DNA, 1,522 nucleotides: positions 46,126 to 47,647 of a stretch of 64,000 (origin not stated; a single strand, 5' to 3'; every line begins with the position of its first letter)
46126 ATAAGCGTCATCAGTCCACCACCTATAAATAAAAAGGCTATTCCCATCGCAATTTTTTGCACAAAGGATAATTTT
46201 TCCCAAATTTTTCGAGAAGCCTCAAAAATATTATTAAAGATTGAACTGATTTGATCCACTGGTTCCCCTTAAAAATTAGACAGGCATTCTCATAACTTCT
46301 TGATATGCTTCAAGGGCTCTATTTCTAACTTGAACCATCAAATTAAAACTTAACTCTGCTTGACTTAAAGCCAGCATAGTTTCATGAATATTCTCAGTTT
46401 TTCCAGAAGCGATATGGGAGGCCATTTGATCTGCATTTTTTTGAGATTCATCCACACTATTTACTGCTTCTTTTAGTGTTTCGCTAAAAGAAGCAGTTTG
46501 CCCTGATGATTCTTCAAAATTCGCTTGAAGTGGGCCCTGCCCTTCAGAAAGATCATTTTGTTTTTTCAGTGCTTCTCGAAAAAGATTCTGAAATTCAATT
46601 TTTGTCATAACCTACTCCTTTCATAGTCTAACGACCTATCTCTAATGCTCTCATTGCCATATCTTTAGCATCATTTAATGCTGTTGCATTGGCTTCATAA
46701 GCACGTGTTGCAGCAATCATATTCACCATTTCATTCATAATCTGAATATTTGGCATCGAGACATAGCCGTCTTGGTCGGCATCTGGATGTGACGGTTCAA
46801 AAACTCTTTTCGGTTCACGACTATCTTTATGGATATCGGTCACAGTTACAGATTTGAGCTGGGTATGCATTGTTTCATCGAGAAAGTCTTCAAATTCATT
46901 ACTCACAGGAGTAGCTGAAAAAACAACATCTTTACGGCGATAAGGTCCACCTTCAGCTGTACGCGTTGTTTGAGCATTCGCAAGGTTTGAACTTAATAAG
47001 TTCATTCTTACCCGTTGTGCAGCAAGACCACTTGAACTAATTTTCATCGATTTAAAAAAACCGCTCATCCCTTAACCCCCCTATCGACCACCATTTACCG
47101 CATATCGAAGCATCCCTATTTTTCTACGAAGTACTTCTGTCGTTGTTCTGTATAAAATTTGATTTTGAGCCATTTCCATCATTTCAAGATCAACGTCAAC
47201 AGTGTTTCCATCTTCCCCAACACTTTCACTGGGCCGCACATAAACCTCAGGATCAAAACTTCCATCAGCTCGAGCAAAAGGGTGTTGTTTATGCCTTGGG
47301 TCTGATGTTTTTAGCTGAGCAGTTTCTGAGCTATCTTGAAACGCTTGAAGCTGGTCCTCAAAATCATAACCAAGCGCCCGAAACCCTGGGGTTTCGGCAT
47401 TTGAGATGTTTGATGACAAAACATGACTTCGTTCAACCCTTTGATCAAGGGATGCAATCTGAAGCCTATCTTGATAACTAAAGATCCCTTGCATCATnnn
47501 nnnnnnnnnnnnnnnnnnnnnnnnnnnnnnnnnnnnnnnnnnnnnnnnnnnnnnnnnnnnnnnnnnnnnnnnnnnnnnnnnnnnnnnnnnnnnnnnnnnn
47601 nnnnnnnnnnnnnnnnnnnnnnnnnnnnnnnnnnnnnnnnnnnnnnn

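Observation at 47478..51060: Consensus sigma54 promoter and a regulatory-domain-less sigma54 activator head the flagellar rod/MS-ring/export operon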

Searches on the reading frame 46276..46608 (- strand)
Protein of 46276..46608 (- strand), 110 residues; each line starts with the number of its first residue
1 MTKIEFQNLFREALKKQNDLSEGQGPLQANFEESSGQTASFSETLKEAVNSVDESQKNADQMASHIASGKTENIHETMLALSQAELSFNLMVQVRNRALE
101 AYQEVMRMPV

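Call 5: search_protein_families(library=pfam, proteins=[window:46276-46608:-], max_evalue=0.01)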
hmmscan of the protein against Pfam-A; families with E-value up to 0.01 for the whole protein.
window:46276-46608:- (110 aa): 1 family
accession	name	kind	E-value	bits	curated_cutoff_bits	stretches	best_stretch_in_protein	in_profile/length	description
PF02049.23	FliE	-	1.3e-28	99.4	22.4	1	31-110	11-89/89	Flagellar hook-basal body complex protein FliE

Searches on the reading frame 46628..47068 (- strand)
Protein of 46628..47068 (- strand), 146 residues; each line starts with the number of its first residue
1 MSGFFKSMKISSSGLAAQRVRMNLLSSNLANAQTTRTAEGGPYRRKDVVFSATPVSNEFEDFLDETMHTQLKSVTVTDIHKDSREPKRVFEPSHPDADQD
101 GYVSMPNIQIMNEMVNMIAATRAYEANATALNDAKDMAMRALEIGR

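Call 5: search_protein_families(library=pfam, proteins=[window:46628-47068:-], max_evalue=0.01)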
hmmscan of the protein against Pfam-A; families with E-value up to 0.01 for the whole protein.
window:46628-47068:- (146 aa): 2 families
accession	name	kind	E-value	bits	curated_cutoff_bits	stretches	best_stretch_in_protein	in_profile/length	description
PF06429.18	Flg_bbr_C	-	3.8e-13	49.2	23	1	99-143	1-45/46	Flagellar basal body rod FlgEFG protein C-terminal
PF00460.25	Flg_bb_rod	-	2.5e-06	27.8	20.7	1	9-35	2-28/31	Flagella basal body rod protein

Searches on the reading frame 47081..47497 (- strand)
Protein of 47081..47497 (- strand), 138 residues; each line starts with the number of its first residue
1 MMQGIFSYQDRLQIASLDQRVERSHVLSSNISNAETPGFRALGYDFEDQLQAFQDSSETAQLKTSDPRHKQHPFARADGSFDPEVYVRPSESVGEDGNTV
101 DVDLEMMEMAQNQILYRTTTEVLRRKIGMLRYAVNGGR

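Call 5: search_protein_families(library=pfam, proteins=[window:47081-47497:-], max_evalue=0.01)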
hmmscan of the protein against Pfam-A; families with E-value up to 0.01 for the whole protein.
window:47081-47497:- (138 aa): 1 family
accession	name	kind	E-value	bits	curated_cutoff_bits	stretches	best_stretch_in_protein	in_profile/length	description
PF00460.25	Flg_bb_rod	-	0.0011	19.3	20.7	1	26-40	17-31/31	Flagella basal body rod protein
